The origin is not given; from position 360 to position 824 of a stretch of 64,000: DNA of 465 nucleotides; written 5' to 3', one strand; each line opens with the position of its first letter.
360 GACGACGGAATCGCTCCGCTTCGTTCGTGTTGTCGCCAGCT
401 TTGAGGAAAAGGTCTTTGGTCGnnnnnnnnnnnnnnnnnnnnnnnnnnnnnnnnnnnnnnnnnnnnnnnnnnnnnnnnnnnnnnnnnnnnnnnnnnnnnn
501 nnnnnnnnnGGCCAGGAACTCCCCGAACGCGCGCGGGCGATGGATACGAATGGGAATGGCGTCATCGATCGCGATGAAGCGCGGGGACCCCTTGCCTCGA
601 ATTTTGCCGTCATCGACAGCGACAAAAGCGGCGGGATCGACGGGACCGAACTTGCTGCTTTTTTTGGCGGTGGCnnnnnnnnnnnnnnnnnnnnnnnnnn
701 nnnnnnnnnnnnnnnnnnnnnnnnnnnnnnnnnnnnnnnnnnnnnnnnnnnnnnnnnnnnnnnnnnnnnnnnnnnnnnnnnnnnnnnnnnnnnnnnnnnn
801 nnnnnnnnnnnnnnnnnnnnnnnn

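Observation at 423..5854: RND efflux module whose membrane-fusion protein carries a periplasmic EF-hand pair; esterase downstream, no outer-membrane factor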

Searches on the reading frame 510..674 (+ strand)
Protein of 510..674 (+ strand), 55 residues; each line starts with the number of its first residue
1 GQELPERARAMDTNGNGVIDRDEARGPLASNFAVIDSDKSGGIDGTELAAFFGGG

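Call 31: search_protein_representatives(alignment_id=A2)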
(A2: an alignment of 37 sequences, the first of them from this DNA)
Query: 37 sequences, 55 profile positions. Proteins with E-value up to 0.001 (for the whole library): 18723; up to 1e-10: 2303; up to 1e-30: 50. The best 150 are listed.
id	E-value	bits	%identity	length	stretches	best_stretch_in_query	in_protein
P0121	4.2e-75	263.5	-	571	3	2-55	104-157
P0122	1.4e-73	258.6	-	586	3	2-55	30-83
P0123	1.3e-61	220.3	-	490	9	10-48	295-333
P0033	2.7e-56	203.3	-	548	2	2-55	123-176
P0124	1.1e-54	198.1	-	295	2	2-55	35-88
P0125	9.9e-54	195.1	-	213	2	1-55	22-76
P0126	3.4e-53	193.4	-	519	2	2-55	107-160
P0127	9.3e-52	188.8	-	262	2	2-55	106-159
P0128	3.5e-50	183.7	-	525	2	1-54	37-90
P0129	9.4e-50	182.3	-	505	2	2-55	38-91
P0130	2.0e-49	181.3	-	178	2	1-55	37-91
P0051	5.0e-49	180.0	-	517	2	3-55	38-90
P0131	1.0e-47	175.8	-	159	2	3-54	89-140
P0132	5.1e-46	170.4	-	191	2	4-55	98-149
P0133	3.4e-45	167.7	-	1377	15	10-52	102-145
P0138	3.9e-41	154.8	-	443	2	2-55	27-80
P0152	1.4e-35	137.0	-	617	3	4-50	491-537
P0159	5.2e-33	128.7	-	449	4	9-49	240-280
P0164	2.4e-31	123.4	-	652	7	10-49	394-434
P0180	3.2e-29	116.6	-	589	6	11-50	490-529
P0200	2.1e-27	110.8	-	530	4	9-51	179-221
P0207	8.0e-27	108.9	-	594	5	8-53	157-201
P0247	1.6e-24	101.5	-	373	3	9-50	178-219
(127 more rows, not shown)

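Call 35: predict_structure(alignment_id=A2)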
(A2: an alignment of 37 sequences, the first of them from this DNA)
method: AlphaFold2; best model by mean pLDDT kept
length: 55 residues; sequences in the alignment: 37
mean_pLDDT: 87.7   pTM: 0.67
mean pLDDT of the five models: 87.7, 87.3, 86.7, 85.6, 85.2
residues with pLDDT >= 90: 32; 70-90: 20; 50-70: 2; < 50: 1
segments of 3 or more residues with pLDDT < 50: none
pLDDT, mean of each block of 10 residues (from residue 1): 82 91 91 92 91 72
secondary structure, 60 per line:
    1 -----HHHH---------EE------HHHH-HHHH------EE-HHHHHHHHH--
elements in order: H6-9 H27-30 H32-35 H45-53
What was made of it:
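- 513..677 (+): Compact EF-hand pair module, aa 31-85. The module modelled alone reaches pLDDT 87.7 (call 35).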

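Call 39: fold_search(model_id=the predicted structure, library=pdb)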
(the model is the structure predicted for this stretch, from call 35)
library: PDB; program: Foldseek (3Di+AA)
matches with E <= 10: 894; with E <= 0.001: 0
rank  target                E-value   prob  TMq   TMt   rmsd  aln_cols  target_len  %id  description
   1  6tz8_B                1.4e-02  1.00  0.64  0.22   2.7        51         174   35  Crystal structure of Cryptococcus neoformans Calceineurin A, Calcineurin B, and FKBP12 with FK-506 (released 2019-09-18)
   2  2m7m_MODEL_1_A        2.6e-02  0.99  0.59  0.51   3.3        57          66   30  N-terminal domain of EhCaBP1 structure (released 2013-06-19)
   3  2m7n_MODEL_1_A        2.9e-02  0.97  0.61  0.52   6.1        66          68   21  C-terminal structure of (Y81F)-EhCaBP1 (released 2013-06-19)
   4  2jnf_MODEL_1_A        3.2e-02  1.00  0.71  0.29   2.8        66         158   35  Solution structure of fly troponin C, isoform F1 (released 2007-08-07)
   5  6gel_A                3.2e-02  1.00  0.63  0.08   3.1        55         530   33  The structure of TWITCH-2B (released 2019-08-21)
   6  6gez_A                3.2e-02  1.00  0.63  0.08   3.1        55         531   33  THE STRUCTURE OF TWITCH-2B N532F (released 2019-08-21)
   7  6gel_B                3.2e-02  0.99  0.58  0.07   3.1        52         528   33  The structure of TWITCH-2B (released 2019-08-21)
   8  6gez_B                3.9e-02  0.99  0.63  0.08   3.1        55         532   33  THE STRUCTURE OF TWITCH-2B N532F (released 2019-08-21)
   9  8c0t                  4.5e-02  0.99  0.70  0.15   3.8        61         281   30  NRS 1.2: Fluorescent Sensors for Imaging Interstitial Calcium (released 2023-11-15)
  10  5mwc_D                4.9e-02  0.99  0.67  0.15   4.2        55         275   34  Crystal structure of the genetically-encoded green calcium indicator NTnC in its calcium bound state (released 2018-02-14)
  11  2pmy_B                8.7e-02  0.92  0.57  0.46   3.7        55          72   33  EF-hand domain of human RASEF (released 2007-05-08)
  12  2m97_MODEL_1_A        1.1e-01  0.98  0.69  0.57   2.8        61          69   30  Optimized Ratiometric Calcium Sensors For Functional In Vivo Imaging of Neurons and T-Lymphocytes (released 2014-01-01)
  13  1jfj_MODEL_1_A        1.1e-01  0.82  0.56  0.27   3.6        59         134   27  NMR SOLUTION STRUCTURE OF AN EF-HAND CALCIUM BINDING PROTEIN FROM ENTAMOEBA HISTOLYTICA (released 2001-12-19)
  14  2lv7_MODEL_1_A        1.2e-01  0.90  0.65  0.38   7.1        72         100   19  Solution structure of Ca2+-bound CaBP7 N-terminal doman (released 2012-09-26)
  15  6tz6_E                1.2e-01  0.72  0.52  0.23   4.1        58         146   36  Crystal Structure of Candida Albicans Calcineurin A, Calcineurin B, FKBP12 and FK506 (Tacrolimus) (released 2019-09-18)
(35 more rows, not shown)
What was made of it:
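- On EF-hand Ca2+-binding domain: All top PDB fold matches are EF-hand proteins (call 39).
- Closest known: Canonical eukaryotic EF-hand pairs: calmodulin lobes, troponin C, calcineurin B. Same: Loop chemistry matches, the two loops are paired through a short beta bridge, and these proteins are the best fold matches (TMq 0.6-0.7, 30-35% identity; call 39).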

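Call 54: search_protein_families(library=pfam, proteins=[P0152, P0138, P0123, P0200, P0207, P0180, P0164, P0247, P0125, P0159], max_evalue=0.001)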
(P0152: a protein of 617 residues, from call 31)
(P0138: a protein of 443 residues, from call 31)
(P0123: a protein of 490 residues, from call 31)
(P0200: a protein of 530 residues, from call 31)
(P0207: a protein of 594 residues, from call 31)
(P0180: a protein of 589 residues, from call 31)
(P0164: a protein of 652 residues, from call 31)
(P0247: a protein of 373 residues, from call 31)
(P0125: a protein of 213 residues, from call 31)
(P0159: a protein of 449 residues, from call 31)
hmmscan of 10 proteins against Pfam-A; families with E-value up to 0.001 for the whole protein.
P0152 (617 aa): 6 families
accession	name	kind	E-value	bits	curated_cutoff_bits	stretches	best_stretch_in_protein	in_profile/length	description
PF13437.12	HlyD_3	-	2e-11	45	22.2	1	186-288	1-96/106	HlyD family secretion protein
PF13405.12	EF-hand_6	-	4.6e-09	35.7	25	0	444-460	6-22/30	EF-hand domain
PF13202.12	EF-hand_5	-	3.3e-08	33.1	25.9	0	444-460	5-21/25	EF hand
PF16576.10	HlyD_D23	-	2.9e-07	30.4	30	1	66-287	17-203/214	Barrel-sandwich domain of CusB or HlyD membrane-fusion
PF13499.12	EF-hand_7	-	4.1e-07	30.7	30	0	443-510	7-61/67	EF-hand domain pair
PF00036.39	EF-hand_1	-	1.1e-06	28.1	25.4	0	444-460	6-22/29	EF hand domain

P0138 (443 aa): 5 families
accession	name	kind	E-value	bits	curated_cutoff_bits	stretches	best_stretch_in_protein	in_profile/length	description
PF12706.13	Lactamase_B_2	-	5.3e-18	65.8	27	1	191-400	4-199/200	Beta-lactamase superfamily domain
PF00753.33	Lactamase_B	-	4.8e-07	30.4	22.7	1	176-339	4-152/196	Metallo-beta-lactamase superfamily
PF13499.12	EF-hand_7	-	8.4e-06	26.5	30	0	54-116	5-61/67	EF-hand domain pair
PF00036.39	EF-hand_1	-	1.7e-05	24.5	25.4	0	54-77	3-26/29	EF hand domain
PF13405.12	EF-hand_6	-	3.1e-05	23.8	25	0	102-121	7-26/30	EF-hand domain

P0123 (490 aa): 10 families
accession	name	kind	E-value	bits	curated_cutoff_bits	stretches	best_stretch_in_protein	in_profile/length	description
PF13202.12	EF-hand_5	-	5.6e-57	187.1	25.9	1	84-101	4-21/25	EF hand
PF00036.39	EF-hand_1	-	7.9e-51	166.3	25.4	0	85-104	6-25/29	EF hand domain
PF13405.12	EF-hand_6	-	2.8e-49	160.5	25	0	462-481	6-25/30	EF-hand domain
PF13499.12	EF-hand_7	-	7.7e-44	148.3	30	7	430-481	7-65/67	EF-hand domain pair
PF10591.15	SPARC_Ca_bdg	-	1.6e-21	77.1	22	0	53-101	58-110/113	Secreted protein acidic and rich in cysteine Ca binding region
PF13833.12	EF-hand_8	-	3.1e-14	52.9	28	0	325-366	2-47/54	EF-hand domain pair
PF00404.24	Dockerin_1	-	4.7e-13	49.6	22.9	0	378-420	3-46/57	Dockerin type I domain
PF11517.13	Nab2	-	4e-05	24.3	25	0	138-168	52-82/101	Nuclear abundant poly(A) RNA-bind protein 2 (Nab2)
PF09851.14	SHOCT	-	0.00033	20.7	27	0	264-275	12-23/28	Short C-terminal domain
PF22120.2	T6SS_Tse3_N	-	0.00036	21.2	27.2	0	352-379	33-60/104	T6SS, Peptidoglycan muramidase Tse3, N-terminal domain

P0200 (530 aa): 5 families
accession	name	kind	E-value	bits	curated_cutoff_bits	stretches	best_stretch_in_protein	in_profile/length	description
PF00036.39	EF-hand_1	-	8.6e-24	81.7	25.4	0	279-298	6-25/29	EF hand domain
PF13405.12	EF-hand_6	-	2.2e-23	80.1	25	0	276-298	3-25/30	EF-hand domain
PF13499.12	EF-hand_7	-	8.2e-23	81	30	1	129-193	7-61/67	EF-hand domain pair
PF13202.12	EF-hand_5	-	4.9e-22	76.7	25.9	0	279-296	5-22/25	EF hand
PF13833.12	EF-hand_8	-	1.2e-05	25.4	28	0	379-394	34-49/54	EF-hand domain pair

P0207 (594 aa): 8 families
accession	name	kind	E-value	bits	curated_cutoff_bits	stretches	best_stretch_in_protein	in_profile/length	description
PF13202.12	EF-hand_5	-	9.4e-39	129.6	25.9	2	156-174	4-22/25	EF hand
PF13405.12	EF-hand_6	-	1.2e-37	124.4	25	0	568-592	5-29/30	EF-hand domain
PF00036.39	EF-hand_1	-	4.1e-37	123.4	25.4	0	156-174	5-23/29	EF hand domain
PF13499.12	EF-hand_7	-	1e-32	112.7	30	2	178-230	6-63/67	EF-hand domain pair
PF13833.12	EF-hand_8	-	4.4e-10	39.6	28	0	147-174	21-48/54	EF-hand domain pair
PF10591.15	SPARC_Ca_bdg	-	2.5e-09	37.9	22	0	179-229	59-110/113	Secreted protein acidic and rich in cysteine Ca binding region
PF00404.24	Dockerin_1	-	1.3e-06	28.9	22.9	0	184-228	3-48/57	Dockerin type I domain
PF24548.1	EF_EFCAB10_C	-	5.8e-05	23.1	32.5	0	157-174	7-24/60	EFCAB10, C-terminal EF-hand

P0180 (589 aa): 7 families
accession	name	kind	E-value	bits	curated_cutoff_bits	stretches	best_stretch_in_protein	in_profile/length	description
PF13405.12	EF-hand_6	-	3.5e-23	79.5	25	0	511-529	6-24/30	EF-hand domain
PF00036.39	EF-hand_1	-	5e-23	79.3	25.4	0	511-529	6-24/29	EF hand domain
PF13499.12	EF-hand_7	-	3.1e-18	66.3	30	3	511-578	8-64/67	EF-hand domain pair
PF13202.12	EF-hand_5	-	3.7e-17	61.3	25.9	1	443-461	5-23/25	EF hand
PF13180.12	PDZ_2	-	2.2e-07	31.5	27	1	321-397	3-79/80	PDZ domain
PF17820.7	PDZ_6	-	1.2e-06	28.6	27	1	342-387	8-53/54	PDZ domain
PF10591.15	SPARC_Ca_bdg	-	4.4e-06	27.4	22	0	225-279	58-109/113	Secreted protein acidic and rich in cysteine Ca binding region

P0164 (652 aa): 8 families
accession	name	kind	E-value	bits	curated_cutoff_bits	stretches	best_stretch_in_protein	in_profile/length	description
PF13499.12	EF-hand_7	-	1.5e-37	128.2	30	3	530-608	3-65/67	EF-hand domain pair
PF00036.39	EF-hand_1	-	8.6e-37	122.4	25.4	0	536-558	6-28/29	EF hand domain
PF13202.12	EF-hand_5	-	1.4e-35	119.5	25.9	1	536-554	5-23/25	EF hand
PF13405.12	EF-hand_6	-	2.6e-34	114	25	0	358-380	2-24/30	EF-hand domain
PF10591.15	SPARC_Ca_bdg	-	2.7e-18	66.8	22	0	410-470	53-109/113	Secreted protein acidic and rich in cysteine Ca binding region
PF13833.12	EF-hand_8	-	3.7e-09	36.6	28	0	276-298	31-53/54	EF-hand domain pair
PF23657.1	DUF7151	-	1.1e-08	35.4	27.2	0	255-272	27-44/46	Domain of unknown function (DUF7151)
PF12763.14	EH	-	0.00054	20.3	22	0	193-230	25-62/101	EH domain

P0247 (373 aa): 6 families
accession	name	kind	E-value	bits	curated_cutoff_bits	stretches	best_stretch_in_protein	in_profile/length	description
PF13202.12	EF-hand_5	-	9.7e-31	104.2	25.9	3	201-219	5-23/25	EF hand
PF00036.39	EF-hand_1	-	1.3e-28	96.8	25.4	3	122-146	4-28/29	EF hand domain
PF13405.12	EF-hand_6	-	9.9e-27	90.5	25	2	122-145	4-27/30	EF-hand domain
PF13499.12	EF-hand_7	-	3.2e-24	85.5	30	2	122-192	6-61/67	EF-hand domain pair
PF13833.12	EF-hand_8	-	3.2e-14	52.8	28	0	123-145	30-52/54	EF-hand domain pair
PF10591.15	SPARC_Ca_bdg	-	1e-05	26.2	22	0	180-219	39-78/113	Secreted protein acidic and rich in cysteine Ca binding region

P0125 (213 aa): 6 families
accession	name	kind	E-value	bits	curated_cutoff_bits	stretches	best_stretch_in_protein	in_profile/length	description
PF13405.12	EF-hand_6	-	1.8e-11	43.1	25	0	123-151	2-30/30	EF-hand domain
PF13499.12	EF-hand_7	-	5.2e-10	40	30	1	53-118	8-61/67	EF-hand domain pair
PF00036.39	EF-hand_1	-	6.2e-10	38.4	25.4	0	124-149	3-28/29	EF hand domain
PF23657.1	DUF7151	-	3e-08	33.9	27.2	0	105-118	25-38/46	Domain of unknown function (DUF7151)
PF14788.12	EF-hand_10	-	2.9e-06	27.6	27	0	127-149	27-49/50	EF hand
PF13202.12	EF-hand_5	-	1.3e-05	24.9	25.9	0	106-118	8-20/25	EF hand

P0159 (449 aa): 7 families
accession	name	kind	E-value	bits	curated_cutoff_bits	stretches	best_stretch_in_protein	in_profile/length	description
PF13405.12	EF-hand_6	-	4.7e-39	128.8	25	3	54-80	1-27/30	EF-hand domain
PF13499.12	EF-hand_7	-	9.8e-38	128.8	30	4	54-145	3-61/67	EF-hand domain pair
PF00036.39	EF-hand_1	-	2e-36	121.2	25.4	2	357-379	3-25/29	EF hand domain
PF13202.12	EF-hand_5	-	3.4e-36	121.5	25.9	2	356-378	1-23/25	EF hand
PF13833.12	EF-hand_8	-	6.3e-12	45.5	28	0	360-378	31-49/54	EF-hand domain pair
PF10591.15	SPARC_Ca_bdg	-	1.9e-09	38.2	22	0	342-385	42-85/113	Secreted protein acidic and rich in cysteine Ca binding region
PF25578.1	EF-hand_STIM1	-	0.00027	21.4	32.2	0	156-181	29-54/80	Stromal interaction molecule 1-like, EF-hand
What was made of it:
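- The same module is attached to unrelated periplasmic proteins (call 54).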
